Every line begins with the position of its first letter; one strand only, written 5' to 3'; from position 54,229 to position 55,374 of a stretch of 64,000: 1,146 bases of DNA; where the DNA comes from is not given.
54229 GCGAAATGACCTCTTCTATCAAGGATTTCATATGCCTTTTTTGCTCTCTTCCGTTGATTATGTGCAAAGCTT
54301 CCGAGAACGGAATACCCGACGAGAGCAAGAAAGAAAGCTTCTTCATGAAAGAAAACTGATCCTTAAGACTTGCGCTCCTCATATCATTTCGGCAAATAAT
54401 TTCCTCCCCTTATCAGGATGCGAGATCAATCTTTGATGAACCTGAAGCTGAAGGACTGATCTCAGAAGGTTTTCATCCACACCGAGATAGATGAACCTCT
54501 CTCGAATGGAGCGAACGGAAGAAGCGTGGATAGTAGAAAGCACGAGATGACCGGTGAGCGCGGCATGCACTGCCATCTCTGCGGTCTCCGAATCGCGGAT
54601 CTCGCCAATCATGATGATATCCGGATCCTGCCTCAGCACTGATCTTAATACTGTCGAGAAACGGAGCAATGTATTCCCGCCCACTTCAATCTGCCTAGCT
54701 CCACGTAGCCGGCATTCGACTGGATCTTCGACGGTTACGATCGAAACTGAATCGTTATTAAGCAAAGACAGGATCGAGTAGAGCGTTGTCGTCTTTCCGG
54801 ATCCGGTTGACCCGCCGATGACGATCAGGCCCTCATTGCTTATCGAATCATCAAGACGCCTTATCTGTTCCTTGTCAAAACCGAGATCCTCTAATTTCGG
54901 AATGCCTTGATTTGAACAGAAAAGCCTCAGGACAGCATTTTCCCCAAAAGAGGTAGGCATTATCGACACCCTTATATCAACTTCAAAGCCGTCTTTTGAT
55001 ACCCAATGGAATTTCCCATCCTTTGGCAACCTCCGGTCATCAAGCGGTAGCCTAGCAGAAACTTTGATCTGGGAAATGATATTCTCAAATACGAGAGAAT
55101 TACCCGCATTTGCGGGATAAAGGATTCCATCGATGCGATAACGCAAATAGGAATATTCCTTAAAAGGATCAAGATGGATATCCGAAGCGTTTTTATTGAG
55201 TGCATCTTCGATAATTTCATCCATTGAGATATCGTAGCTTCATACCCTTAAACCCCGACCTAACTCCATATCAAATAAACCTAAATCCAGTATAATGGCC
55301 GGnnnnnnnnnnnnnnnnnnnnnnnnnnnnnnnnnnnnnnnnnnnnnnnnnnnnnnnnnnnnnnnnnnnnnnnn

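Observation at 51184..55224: Type IV pilus operon encoding a prepilin-like LVIVD beta-propeller protein, a candidate tip adhesin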

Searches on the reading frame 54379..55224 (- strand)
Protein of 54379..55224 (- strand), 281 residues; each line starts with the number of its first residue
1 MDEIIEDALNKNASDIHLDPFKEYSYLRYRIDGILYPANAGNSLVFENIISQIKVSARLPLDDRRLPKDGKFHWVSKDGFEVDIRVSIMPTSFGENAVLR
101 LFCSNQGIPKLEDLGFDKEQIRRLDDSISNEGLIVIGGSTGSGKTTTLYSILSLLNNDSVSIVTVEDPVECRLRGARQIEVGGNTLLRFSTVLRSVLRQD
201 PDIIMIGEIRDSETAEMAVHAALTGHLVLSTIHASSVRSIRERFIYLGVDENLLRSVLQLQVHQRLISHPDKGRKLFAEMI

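Call 3: search_protein_families(library=pfam, proteins=[window:54379-55224:-], max_evalue=1)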
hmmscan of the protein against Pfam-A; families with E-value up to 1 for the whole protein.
window:54379-55224:- (281 aa): 25 families
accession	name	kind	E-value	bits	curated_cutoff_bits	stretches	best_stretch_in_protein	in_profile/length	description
PF00437.27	T2SSE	-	1.2e-84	284.5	24.9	1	2-268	13-279/370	Type II/IV secretion system protein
PF13401.12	AAA_22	-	0.00021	22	27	1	129-172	3-46/130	AAA domain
PF13173.12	AAA_14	-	0.0011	19.4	27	1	132-224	3-86/129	AAA domain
PF13476.12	AAA_23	-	0.0019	19.3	27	1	130-158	18-46/201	AAA domain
PF20720.3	nSTAND3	-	0.0023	18.1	27.2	1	121-170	7-56/155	Novel STAND NTPase 3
PF13086.12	AAA_11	-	0.0025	18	27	1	116-158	2-44/257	AAA domain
PF00005.33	ABC_tran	-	0.0033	18.5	25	1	127-167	7-47/137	ABC transporter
PF07728.20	AAA_5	-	0.0033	17.9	22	1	135-213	3-79/139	AAA domain (dynein-related subfamily)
PF25199.1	nSTAND_NTPase5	-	0.0038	17.5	34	1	126-167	36-78/145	Novel STAND NTPase 5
PF03266.21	NTPase_1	-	0.0078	16.5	23.9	1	134-162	2-30/168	NTPase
PF13245.12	AAA_19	-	0.013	16.2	25.1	1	128-159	8-39/134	AAA domain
PF02492.25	cobW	-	0.015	15.3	20.7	1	134-163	3-33/180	CobW/HypB/UreG, nucleotide-binding domain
PF13191.12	AAA_16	-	0.022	15.7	32.6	1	124-184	12-64/167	AAA ATPase domain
PF06414.18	Zeta_toxin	-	0.031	14.2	22.3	1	133-158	18-43/199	Zeta toxin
PF01935.23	DUF87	-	0.033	14.7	23.2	1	136-163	28-56/220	Helicase HerA, central domain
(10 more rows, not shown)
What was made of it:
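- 54379..55224 (-): Assembly ATPase (PilB/GspE/ComGA type), 281 aa: N2 domain plus RecA-like core. It has no N1 domain, no tetracysteine Zn loop and no C-terminal helical subdomain. Pfam T2SSE 1.2e-84, profile positions 13-279 of 370 (call 3).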

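Call 4: search_protein_families(library=ncbifam, proteins=[window:54379-55224:-], max_evalue=1)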
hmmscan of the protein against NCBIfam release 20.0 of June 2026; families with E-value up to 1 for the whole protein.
window:54379-55224:- (281 aa): 57 families (the best 25 are shown)
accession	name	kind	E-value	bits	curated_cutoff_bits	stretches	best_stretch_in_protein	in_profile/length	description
TIGR02533.1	type_II_gspE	equivalog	2.5e-89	300.2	630.25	1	3-267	115-379/486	type II secretion system ATPase GspE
TIGR02538.1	type_IV_pilB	equivalog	1.8e-84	284.4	675.65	1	2-267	186-452/564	type IV-A pilus assembly ATPase PilB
NF007755.0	PRK10436.1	equivalog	7.4e-81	272.2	617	1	2-267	90-355/465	type II secretion system protein GspE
NF053534.1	T4PilAsmATPsTfpB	equivalog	1.3e-76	258.2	850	1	2-267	206-472/584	type IV pilus assembly ATPase TfpB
NF041000.1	ATPase_ComGA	equivalog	1.5e-67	227.4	300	1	3-268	2-266/267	competence type IV pilus ATPase ComGA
TIGR01420.1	pilT_fam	subfamily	2e-45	155.5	319.1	1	1-279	2-281/343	PilT/PilU family type 4a pilus ATPase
TIGR02525.1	plasmid_TraJ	equivalog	3.8e-27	95.2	368.3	1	103-277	124-308/372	plasmid transfer ATPase TraJ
NF058587.1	archaellum_moto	equivalog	5.8e-21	74.8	550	1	129-244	273-393/527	archaellum flagellar ATPase motor FlaI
TIGR02524.1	dot_icm_DotB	equivalog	3e-18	66.2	463.3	1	126-272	129-290/358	Dot/Icm type IV secretion system ATPase DotB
TIGR03819.1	heli_sec_ATPase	hypoth_equivalog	3.2e-17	62.7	373.15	1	113-264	159-317/340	TadA family conjugal transfer-associated ATPase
TIGR02788.1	VirB11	equivalog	6.3e-15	55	249.95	1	124-249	137-267/308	P-type DNA transfer ATPase VirB11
TIGR02782.1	TrbB_P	equivalog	3.9e-14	52.6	304.55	1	119-244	124-252/303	P-type conjugative transfer ATPase TrbB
NF010407.0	PRK13833.1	subfamily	1.2e-11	44.6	499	1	118-247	131-262/323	conjugal transfer protein TrbB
NF053672.1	bindosome_BasE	exception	1.6e-11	43.7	1000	1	135-245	274-389/512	bindosome assembly system ATPase subunit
NF010469.0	PRK13894.1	subfamily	1.2e-10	41.3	508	1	118-246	136-266/320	conjugal transfer ATPase TrbB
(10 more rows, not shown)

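Call 20: search_solved_structures(query=window:54379-55224:-, max_evalue=1e-20, show_alignments=2)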
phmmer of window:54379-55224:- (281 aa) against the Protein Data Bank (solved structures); distinct sequences matched with E-value up to 1e-20: 21.
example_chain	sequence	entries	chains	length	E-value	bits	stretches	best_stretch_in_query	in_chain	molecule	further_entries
3jc8_Ba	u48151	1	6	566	8e-64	218.8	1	4-267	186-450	Type IV-A pilus assembly ATPase PilB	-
5zfr_A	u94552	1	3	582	1.2e-62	215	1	4-267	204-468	Type IV pilus biogenesis ATPase PilB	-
6olj_C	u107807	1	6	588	1.7e-62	214.4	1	4-267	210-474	Type IV pilus biogenesis ATPase PilB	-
5tsg_B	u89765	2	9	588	1.7e-62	214.4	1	4-267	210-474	Type IV pilus biogenesis ATPase PilB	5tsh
5it5_F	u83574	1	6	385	6.4e-56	192.9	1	3-267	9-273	ATP binding motif-containing protein PilF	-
5oiu_A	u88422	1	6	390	6.7e-56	192.9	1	3-267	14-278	Type IV pilus assembly protein PilF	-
6ejf_A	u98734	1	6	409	7e-56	192.8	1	3-267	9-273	Type IV pilus assembly protein PilF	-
6f8l_G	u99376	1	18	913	4.4e-55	190.2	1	3-267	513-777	Type IV pilus assembly protein PilF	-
1p9r_A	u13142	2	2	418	4.5e-55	190.1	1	4-267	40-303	General secretion pathway protein E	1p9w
4kss_A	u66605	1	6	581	9.8e-55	189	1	4-267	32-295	Type II secretion system protein E, hemolysin-coregulated protein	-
4ksr_A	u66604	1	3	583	1e-54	189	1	4-267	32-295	Type II secretion system protein E, Hemolysin-coregulated protein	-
4pht_A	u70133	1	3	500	3.1e-54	187.4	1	4-267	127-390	General secretory pathway protein E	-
3jvu_A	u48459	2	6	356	3.3e-27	98.8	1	84-261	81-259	Twitching mobility protein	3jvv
5fl3_A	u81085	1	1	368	1e-26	97.1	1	7-252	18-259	PILI RETRACTION PROTEIN PILT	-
2gsz_A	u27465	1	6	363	1.5e-25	93.4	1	3-279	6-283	twitching motility protein PilT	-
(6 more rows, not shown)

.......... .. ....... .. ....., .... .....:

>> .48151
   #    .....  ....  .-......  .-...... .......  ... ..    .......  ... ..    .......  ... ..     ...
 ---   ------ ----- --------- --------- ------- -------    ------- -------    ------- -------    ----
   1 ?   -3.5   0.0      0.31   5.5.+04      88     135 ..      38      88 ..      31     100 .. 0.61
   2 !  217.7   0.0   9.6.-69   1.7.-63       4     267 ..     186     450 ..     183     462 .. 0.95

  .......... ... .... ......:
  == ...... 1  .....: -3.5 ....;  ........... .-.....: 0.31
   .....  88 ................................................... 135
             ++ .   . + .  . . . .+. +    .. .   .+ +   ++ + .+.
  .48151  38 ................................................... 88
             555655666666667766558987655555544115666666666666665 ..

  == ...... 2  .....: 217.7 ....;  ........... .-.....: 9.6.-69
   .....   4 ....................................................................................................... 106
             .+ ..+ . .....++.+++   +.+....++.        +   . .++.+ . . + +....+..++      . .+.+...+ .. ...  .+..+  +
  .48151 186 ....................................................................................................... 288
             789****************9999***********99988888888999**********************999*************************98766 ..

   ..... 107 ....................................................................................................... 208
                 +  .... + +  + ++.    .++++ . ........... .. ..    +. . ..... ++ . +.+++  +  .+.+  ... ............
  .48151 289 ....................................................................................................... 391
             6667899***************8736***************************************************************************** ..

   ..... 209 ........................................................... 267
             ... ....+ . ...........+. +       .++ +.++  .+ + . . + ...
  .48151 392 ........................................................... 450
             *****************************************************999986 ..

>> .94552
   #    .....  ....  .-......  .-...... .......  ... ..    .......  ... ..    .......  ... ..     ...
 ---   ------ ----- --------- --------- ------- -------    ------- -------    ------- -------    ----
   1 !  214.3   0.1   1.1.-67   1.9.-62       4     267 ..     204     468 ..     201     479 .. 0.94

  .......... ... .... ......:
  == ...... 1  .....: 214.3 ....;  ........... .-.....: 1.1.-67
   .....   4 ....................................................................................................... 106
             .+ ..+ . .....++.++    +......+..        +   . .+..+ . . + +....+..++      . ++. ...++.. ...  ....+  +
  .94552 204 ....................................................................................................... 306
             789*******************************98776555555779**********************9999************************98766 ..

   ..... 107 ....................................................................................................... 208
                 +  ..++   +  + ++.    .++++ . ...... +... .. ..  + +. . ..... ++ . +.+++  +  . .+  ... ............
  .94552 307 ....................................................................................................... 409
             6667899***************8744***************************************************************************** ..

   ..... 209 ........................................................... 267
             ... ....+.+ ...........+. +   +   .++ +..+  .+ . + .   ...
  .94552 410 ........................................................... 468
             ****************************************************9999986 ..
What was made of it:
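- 54379..55224 (-): Aligns to M. xanthus PilB residues 186-450 of 566 (call 20).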

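Call 55: list_cluster_members(proteins=[P0001, window:54382-55224:-, window:53357-54382:-, window:51187-51651:-, window:51700-51909:-, window:51905-52057:-, window:48227-50869:-])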
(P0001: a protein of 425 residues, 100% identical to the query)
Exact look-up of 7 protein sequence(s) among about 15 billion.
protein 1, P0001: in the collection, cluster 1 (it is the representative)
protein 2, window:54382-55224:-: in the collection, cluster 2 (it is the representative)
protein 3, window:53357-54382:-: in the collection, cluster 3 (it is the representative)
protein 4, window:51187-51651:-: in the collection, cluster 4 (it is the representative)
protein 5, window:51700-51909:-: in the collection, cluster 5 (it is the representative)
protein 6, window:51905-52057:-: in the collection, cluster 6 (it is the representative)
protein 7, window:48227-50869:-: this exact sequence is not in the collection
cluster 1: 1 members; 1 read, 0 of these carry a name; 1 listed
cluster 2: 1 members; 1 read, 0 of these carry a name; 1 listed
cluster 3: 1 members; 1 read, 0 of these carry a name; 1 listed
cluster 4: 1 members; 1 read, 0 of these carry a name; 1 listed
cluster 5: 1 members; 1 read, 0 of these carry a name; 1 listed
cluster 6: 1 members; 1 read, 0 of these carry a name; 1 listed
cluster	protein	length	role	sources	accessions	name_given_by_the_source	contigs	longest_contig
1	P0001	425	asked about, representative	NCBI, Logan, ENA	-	-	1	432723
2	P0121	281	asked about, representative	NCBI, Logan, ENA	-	-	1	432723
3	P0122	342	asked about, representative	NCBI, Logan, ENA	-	-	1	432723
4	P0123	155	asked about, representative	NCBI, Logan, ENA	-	-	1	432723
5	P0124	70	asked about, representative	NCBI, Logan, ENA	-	-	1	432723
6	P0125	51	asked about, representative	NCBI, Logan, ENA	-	-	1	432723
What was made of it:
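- Tried and rejected: Cluster look-up gave no organism name for the window's proteins (call 55).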
